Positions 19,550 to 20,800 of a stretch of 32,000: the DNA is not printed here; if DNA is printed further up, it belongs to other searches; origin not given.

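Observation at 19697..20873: Radical-SAM enzyme translationally coupled to a Trp/Tyr-rich, cysteine-free 79-aa ORF: candidate undescribed RiPP-like cassette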

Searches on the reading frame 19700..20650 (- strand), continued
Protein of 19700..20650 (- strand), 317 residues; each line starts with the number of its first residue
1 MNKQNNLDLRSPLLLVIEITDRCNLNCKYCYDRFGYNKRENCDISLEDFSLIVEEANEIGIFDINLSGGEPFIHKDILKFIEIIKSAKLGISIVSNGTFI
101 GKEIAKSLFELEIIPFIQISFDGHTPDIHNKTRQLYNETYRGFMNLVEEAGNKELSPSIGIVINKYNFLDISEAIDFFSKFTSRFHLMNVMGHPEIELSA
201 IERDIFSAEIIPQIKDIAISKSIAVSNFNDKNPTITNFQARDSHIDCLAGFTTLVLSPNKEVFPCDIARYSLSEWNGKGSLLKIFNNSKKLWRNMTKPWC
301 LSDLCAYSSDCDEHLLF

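Call 16: find_encoding_contigs(protein=P0015, flank=6000, max_places=2)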
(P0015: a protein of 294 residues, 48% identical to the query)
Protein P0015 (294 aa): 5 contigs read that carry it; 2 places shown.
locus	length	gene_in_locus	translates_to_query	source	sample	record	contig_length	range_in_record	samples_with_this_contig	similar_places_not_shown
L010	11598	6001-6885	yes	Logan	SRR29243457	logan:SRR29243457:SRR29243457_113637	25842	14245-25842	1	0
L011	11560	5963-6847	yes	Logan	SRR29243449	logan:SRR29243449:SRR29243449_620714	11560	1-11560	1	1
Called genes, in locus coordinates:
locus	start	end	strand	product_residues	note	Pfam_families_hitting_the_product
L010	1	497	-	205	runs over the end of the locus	PF20815:GIY_YIG_2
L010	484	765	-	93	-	-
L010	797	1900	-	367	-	-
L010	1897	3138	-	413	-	-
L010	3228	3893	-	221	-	-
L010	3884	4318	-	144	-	PF00929:RNase_T (weak)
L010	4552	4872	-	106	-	-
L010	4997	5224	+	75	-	-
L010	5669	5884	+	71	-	-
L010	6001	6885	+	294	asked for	PF13353:Fer4_12, PF04055:Radical_SAM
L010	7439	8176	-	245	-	PF00078:RVT_1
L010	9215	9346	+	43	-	-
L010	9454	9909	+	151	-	-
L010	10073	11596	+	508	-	?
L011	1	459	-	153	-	?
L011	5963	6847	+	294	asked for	PF13353:Fer4_12, PF04055:Radical_SAM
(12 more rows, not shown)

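Call 20: find_encoding_contigs(protein=P0033, flank=6000, max_places=2)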
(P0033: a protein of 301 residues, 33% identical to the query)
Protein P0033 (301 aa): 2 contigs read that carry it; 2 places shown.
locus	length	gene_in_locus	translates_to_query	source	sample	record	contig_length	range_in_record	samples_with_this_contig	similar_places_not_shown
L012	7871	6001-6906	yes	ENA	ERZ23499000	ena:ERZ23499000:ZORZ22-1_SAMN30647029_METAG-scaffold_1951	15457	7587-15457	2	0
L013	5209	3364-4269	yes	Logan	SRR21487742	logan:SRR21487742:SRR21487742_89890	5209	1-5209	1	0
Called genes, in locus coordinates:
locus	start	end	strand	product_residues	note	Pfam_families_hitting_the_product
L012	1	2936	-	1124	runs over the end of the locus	PF00176:SNF2-rel_dom, PF00270:DEAD (weak), PF04851:ResIII, PF00271:Helicase_C, PF13020:NOV_C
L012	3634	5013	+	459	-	PF13175:AAA_15, PF13304:AAA_21, PF13175:AAA_15, PF12476:DUF3696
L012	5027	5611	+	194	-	-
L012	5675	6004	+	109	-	-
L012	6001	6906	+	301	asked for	PF04055:Radical_SAM, PF13353:Fer4_12, PF13186:SPASM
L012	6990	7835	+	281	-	-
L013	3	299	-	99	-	?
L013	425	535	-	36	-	-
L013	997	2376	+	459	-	PF13175:AAA_15, PF13304:AAA_21, PF13175:AAA_15, PF12476:DUF3696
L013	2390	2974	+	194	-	-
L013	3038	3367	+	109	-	-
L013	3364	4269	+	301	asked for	PF04055:Radical_SAM, PF13353:Fer4_12, PF13186:SPASM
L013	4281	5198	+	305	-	-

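Call 21: find_encoding_contigs(protein=P0009, flank=6000, max_places=3)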
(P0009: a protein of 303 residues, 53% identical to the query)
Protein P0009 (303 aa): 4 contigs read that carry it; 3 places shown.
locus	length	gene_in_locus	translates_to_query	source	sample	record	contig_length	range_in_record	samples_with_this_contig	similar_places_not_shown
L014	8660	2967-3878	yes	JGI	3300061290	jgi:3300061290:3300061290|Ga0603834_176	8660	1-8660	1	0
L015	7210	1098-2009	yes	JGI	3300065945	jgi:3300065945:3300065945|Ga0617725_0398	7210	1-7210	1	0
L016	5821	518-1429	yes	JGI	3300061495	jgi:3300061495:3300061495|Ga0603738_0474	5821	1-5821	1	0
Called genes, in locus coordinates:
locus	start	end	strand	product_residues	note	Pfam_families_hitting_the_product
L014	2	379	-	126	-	?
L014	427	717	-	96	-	PF01527:HTH_Tnp_1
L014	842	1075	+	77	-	-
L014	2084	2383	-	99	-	-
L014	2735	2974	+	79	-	-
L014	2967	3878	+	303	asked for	PF04055:Radical_SAM, PF13353:Fer4_12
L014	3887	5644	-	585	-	PF23023:Anti-Pycsar_Apyc1 (faint), PF00753:Lactamase_B (weak), PF12706:Lactamase_B_2 (weak), PF16661:Lactamase_B_6 (weak), PF10996:Beta-Casp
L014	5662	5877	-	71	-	-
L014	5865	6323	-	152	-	-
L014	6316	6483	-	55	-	PF26345:ScoMcrA_N (weak)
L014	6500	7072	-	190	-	-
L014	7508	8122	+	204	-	PF00589:Phage_integrase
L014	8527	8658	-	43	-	?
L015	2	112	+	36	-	?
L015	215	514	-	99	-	-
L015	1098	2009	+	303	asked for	PF04055:Radical_SAM, PF13353:Fer4_12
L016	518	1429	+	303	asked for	PF04055:Radical_SAM, PF13353:Fer4_12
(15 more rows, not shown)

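Call 22: find_encoding_contigs(protein=P0007, flank=8000, max_places=2)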
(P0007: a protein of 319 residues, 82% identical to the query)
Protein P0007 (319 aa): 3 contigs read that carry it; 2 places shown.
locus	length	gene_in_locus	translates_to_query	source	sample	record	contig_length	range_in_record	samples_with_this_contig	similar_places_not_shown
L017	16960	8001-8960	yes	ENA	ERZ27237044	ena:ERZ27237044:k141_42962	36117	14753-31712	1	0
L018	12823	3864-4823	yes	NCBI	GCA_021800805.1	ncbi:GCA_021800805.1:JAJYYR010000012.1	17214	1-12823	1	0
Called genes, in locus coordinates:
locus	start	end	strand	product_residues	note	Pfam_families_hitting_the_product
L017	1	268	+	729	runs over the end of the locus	PF13091:PLDc_2 (weak), PF00176:SNF2-rel_dom (weak), PF00270:DEAD, PF04851:ResIII, PF18766:SWI2_SNF2 (weak), PF00271:Helicase_C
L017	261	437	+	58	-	-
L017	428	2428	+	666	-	PF02463:SMC_N, PF13476:AAA_23, PF13555:AAA_29 (weak)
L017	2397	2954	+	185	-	-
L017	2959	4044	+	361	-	PF04542:Sigma70_r2, PF04545:Sigma70_r4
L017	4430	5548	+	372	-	PF00589:Phage_integrase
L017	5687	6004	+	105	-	-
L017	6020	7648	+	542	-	-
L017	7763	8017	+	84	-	-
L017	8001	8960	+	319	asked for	PF04055:Radical_SAM, PF13353:Fer4_12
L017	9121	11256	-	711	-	PF10593:Z1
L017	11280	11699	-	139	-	PF03852:Vsr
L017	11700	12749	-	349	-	PF09554:RE_HaeII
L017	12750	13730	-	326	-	PF00145:DNA_methylase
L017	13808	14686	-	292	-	-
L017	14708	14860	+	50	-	-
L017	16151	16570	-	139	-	-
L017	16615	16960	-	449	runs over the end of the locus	PF13148:DUF3987 (faint)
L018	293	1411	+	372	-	PF00589:Phage_integrase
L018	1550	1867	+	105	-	-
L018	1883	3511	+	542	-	-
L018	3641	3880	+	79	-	-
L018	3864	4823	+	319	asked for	PF04055:Radical_SAM, PF13353:Fer4_12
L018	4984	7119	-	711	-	PF10593:Z1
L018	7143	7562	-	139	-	PF03852:Vsr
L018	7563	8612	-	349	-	PF09554:RE_HaeII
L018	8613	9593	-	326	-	PF00145:DNA_methylase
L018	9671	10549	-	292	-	-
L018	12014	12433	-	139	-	-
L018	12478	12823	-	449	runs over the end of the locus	PF13148:DUF3987 (faint)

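Call 26: find_encoding_contigs(protein=P0021, flank=6000, max_places=2)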
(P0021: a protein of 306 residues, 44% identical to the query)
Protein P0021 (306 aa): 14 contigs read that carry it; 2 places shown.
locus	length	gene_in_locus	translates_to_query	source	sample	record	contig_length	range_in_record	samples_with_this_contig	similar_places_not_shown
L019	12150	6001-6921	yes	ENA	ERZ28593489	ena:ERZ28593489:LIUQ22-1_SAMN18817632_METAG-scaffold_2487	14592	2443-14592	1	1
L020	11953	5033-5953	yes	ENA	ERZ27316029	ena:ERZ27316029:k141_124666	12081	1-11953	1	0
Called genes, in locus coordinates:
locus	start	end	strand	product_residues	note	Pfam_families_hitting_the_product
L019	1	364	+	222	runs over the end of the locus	PF13238:AAA_18 (faint)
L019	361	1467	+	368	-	PF00534:Glycos_transf_1, PF13692:Glyco_trans_1_4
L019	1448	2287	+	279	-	-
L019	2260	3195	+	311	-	-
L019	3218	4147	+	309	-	PF13641:Glyco_tranf_2_3 (faint)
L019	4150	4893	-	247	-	-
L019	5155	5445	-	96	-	PF13936:HTH_38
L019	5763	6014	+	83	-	-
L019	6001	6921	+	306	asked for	PF04055:Radical_SAM, PF13353:Fer4_12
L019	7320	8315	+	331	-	PF13280:WYL, PF25583:WCX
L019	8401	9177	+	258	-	-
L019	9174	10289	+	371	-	PF00069:Pkinase, PF07714:PK_Tyr_Ser-Thr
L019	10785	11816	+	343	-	-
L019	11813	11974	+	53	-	-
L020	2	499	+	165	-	?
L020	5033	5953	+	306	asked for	PF04055:Radical_SAM, PF13353:Fer4_12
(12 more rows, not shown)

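Call 28: search_protein_families(library=pfam, proteins=[L012:5027-5611:+, L012:6990-7835:+], max_evalue=10)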
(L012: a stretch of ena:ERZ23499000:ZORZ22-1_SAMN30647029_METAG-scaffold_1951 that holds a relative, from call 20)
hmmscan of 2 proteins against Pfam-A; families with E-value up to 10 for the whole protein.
L012:5027-5611:+ (194 aa): 0 families

L012:6990-7835:+ (281 aa): 0 families

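Call 37: search_solved_structures(query=A4, max_evalue=0.001)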
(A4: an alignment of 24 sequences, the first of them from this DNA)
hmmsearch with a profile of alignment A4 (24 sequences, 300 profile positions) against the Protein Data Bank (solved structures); distinct sequences matched with E-value up to 0.001: 31.
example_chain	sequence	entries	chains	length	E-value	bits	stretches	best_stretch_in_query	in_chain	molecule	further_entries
5v1q_A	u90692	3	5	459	5.7e-19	71.7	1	5-261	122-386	Radical SAM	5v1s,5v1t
6efn_A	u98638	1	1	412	2.5e-18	69.6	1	9-176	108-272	Sporulation killing factor maturation protein SkfB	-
5wgg_A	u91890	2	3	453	5.5e-17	65.2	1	12-296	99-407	Radical SAM domain protein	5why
7vob_C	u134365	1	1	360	9.3e-17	64.4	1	12-173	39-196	Cytosylglucuronate decarboxylase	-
7voc_C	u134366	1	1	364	9.5e-17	64.4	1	12-173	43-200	Cytosylglucuronate decarboxylase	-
5vsl_A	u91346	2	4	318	2.5e-16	63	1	7-226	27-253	Radical S-adenosyl methionine domain-containing protein 2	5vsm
9dfu_A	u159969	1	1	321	3.1e-16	62.7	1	9-201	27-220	Radical SAM core domain-containing protein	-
6q2p_A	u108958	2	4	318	5.9e-16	61.8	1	7-177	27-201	Radical S-adenosyl methionine domain-containing protein 2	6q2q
2fb2_A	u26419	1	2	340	8.7e-16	61.2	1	5-213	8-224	Molybdenum cofactor biosynthesis protein A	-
9dfn_A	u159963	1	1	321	1.1e-15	60.9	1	9-201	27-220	Radical SAM core domain-containing protein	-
1tv7_A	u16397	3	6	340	2.1e-15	60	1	6-213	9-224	Molybdenum cofactor biosynthesis protein A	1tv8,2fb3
7n7h_A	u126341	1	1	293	5.3e-15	58.7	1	8-175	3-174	VIPERIN-LIKE ENZYME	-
6b4c_A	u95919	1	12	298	8.3e-15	58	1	8-191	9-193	Viperin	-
9dgw_A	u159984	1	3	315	1e-14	57.7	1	8-191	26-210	Radical SAM core domain-containing protein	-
7n7i_A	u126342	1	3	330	1.2e-14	57.6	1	8-191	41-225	Viperin-like enzyme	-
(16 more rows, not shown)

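Call 49: find_related_loci(query=A4, collection=genome_contigs, flank=5000)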
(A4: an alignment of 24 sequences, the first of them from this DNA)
Query A4 (317 aa) in genome_contigs; peptide patterns used: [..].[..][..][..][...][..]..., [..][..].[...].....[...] (x = any residue, [..] = any of these).
18 stretches matched a pattern; 9 encode a relative of the query (tblastn E <= 1e-3); 9 distinct loci.
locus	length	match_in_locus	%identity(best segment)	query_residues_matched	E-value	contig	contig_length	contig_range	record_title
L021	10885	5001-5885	46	9-300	4e-93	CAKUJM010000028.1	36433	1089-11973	MAG: uncultured Lentisphaeria bacterium isolate REFINED_METABAT215_TOP10_CONTIGS_1500_ASSEMBLY_K77_MERGED__Hadza_PheChl_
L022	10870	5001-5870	45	7-300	3e-82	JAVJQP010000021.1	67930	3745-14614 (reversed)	MAG: Coleofasciculus sp. D1-CHI-01 k141_19096, whole genome shotgun sequence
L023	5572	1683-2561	38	7-300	5e-80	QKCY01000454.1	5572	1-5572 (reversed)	MAG: Victivallales bacterium isolate SZUA-436 scaffold_69120, whole genome shotgun sequence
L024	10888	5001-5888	43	5-303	9e-84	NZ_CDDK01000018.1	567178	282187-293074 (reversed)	Aeromonas veronii bv. veronii strain CECT 4257, whole genome shotgun sequence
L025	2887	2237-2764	45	124-300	2e-42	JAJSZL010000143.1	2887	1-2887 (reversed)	MAG: Candidatus Desulfofervidaceae bacterium isolate PB11946FWG155 FWG155_Desulfofervidaceae_contig143_0002887bp, whole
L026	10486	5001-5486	31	9-173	3e-22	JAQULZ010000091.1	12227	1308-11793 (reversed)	MAG: Victivallaceae bacterium isolate STD1_142 NODE_13950_length_12227_cov_5.623554_Sandtown_D1, whole genome shotgun se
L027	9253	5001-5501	31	5-173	1e-21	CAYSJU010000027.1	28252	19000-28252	MAG TPA_asm: uncultured Planctomycetia bacterium isolate binchicken_co332_75 genome assembly, contig: NODE_192_length_28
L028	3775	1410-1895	31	9-173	3e-21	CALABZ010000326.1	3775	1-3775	MAG TPA_asm: uncultured Lentisphaeria bacterium isolate SRR1561996_bin.66_CONCOCT_v1.1_MAG genome assembly, contig: ERZ7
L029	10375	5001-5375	29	12-135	1e-10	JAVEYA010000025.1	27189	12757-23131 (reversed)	MAG: Clostridia bacterium isolate BF4_187 NODE_5144_length_27189_cov_4.464304_Biofilm4, whole genome shotgun sequence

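Call 50: list_cluster_members(proteins=[P0006, P0007, P0008, P0013, P0002, P0136])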
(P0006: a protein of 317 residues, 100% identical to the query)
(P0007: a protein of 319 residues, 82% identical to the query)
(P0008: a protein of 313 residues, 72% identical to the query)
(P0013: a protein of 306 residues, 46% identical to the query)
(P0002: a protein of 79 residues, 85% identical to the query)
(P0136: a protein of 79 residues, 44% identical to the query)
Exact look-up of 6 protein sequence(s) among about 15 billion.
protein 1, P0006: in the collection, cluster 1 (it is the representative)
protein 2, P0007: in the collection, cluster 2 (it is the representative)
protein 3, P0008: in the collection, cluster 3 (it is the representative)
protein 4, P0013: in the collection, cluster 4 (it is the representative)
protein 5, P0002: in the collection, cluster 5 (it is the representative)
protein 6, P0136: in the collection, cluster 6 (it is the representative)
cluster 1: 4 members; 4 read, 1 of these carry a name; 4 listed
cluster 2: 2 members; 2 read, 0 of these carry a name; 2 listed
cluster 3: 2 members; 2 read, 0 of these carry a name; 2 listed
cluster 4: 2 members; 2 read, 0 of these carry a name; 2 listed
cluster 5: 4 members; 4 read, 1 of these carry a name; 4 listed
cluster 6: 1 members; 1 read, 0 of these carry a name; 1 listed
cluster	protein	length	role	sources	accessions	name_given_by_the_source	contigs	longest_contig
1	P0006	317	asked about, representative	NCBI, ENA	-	-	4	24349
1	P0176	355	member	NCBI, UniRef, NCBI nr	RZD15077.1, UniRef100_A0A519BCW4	MAG: radical SAM protein [Candidatus Acidulodesulfobacterium ferriphilum] | Radical SAM protein n=1 Tax=Candidatus Acidulodesulfobacterium ferriphilum TaxID=2597223 ...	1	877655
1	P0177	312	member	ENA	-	-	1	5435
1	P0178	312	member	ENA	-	-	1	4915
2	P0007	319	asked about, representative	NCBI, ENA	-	-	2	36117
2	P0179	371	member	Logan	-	-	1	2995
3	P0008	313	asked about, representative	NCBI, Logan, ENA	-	-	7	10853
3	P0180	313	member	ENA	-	-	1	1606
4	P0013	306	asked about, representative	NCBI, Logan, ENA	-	-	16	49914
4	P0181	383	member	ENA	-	-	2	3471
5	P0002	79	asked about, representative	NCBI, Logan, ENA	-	-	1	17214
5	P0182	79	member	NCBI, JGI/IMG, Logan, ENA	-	hypothetical protein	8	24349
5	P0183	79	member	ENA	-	-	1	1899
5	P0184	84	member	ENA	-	-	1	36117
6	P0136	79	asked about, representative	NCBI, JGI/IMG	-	-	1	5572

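Call 51: predict_structure(alignment_id=A4)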
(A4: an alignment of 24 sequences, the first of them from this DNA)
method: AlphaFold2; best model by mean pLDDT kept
length: 317 residues; sequences in the alignment: 24
mean_pLDDT: 82.6   pTM: 0.83
mean pLDDT of the five models: 82.6, 82.6, 81.7, 80.4, 79.8
residues with pLDDT >= 90: 180; 70-90: 68; 50-70: 30; < 50: 39
segments of 3 or more residues with pLDDT < 50: 1-6, 9-11, 230-248, 308-317
pLDDT, mean of each block of 10 residues (from residue 1): 47 82 83 66 94 93 87 97 96 96 98 97 95 94 99 96 94 98 90 79 91 93 76 40 44 85 83 92 88 74 51 32
secondary structure, 60 per line:
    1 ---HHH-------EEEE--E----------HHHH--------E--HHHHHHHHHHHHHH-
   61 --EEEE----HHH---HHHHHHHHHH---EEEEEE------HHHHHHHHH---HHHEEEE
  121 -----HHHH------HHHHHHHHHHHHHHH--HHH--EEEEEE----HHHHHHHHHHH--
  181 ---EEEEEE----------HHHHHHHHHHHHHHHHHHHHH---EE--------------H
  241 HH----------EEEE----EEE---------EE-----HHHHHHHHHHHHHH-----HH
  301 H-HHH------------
elements in order: E14-17 H31-34 H46-59 E63-66 H77-86 E90-95 H102-110 E117-120 H126-129 H136-150 E158-163 H168-178 E184-189 H200-220 E253-256 E261-263 H280-293

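Call 55: fold_search(model_id=the predicted structure, library=pdb)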
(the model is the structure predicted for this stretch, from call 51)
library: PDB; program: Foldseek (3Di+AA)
matches with E <= 10: 1581; with E <= 0.001: 121
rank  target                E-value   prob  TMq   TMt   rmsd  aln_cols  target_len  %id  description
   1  7vob                  4.6e-13  1.00  0.69  0.67   7.9       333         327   17  The crystal structure of a Radical SAM Enzyme BlsE involved in the Biosynthesis of Blasticidin S (released 2022-05-04)
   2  5v1q_A                6.2e-13  1.00  0.63  0.48   6.5       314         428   18  Crystal structure of Streptococcus suis SuiB (released 2017-08-30)
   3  5v1s_A                1.4e-12  1.00  0.63  0.49   5.9       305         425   17  Crystal structure of Streptococcus suis SuiB bound to S-adenosylmethionine (released 2017-08-30)
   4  5v1q_B                1.8e-12  1.00  0.68  0.50   5.7       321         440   19  Crystal structure of Streptococcus suis SuiB (released 2017-08-30)
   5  5v1s_B                3.7e-12  1.00  0.67  0.51   5.6       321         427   17  Crystal structure of Streptococcus suis SuiB bound to S-adenosylmethionine (released 2017-08-30)
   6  5v1t_A                4.2e-12  1.00  0.68  0.51   5.6       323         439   18  Crystal structure of Streptococcus suis SuiB bound to precursor peptide SuiA (released 2017-08-30)
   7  5wgg_A                5.9e-12  1.00  0.63  0.47   5.3       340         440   16  Structural Insights into Thioether Bond Formation in the Biosynthesis of Sactipeptides (released 2017-07-26)
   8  5why_B                1.4e-11  1.00  0.69  0.53   3.4       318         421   16  Structural Insights into Thioether Bond Formation in the Biosynthesis of Sactipeptides (released 2017-07-26)
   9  4k37_A                1.4e-11  1.00  0.66  0.58   4.7       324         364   18  Native anSMEcpe with bound AdoMet (released 2013-05-08)
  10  6efn                  1.7e-11  1.00  0.66  0.55   3.5       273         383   18  Structure of a RiPP maturase, SkfB (released 2018-10-24)
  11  4k39_B                1.7e-11  1.00  0.65  0.58   4.7       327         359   17  Native anSMEcpe with bound AdoMet and Cp18Cys peptide (released 2013-05-08)
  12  4k39_A                1.8e-11  1.00  0.66  0.59   4.6       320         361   18  Native anSMEcpe with bound AdoMet and Cp18Cys peptide (released 2013-05-08)
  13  4k38_A                2.2e-11  1.00  0.65  0.57   4.7       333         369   17  Native anSMEcpe with bound AdoMet and Kp18Cys peptide (released 2013-05-08)
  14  6q2p_B                3.5e-11  1.00  0.60  0.65   7.0       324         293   18  Crystal structure of mouse viperin bound to cytidine triphosphate and S-adenosylhomocysteine (released 2020-01-22)
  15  4k36_B                3.7e-11  1.00  0.66  0.58   4.6       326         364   17  His6 tagged anSMEcpe with bound AdoMet (released 2013-05-08)
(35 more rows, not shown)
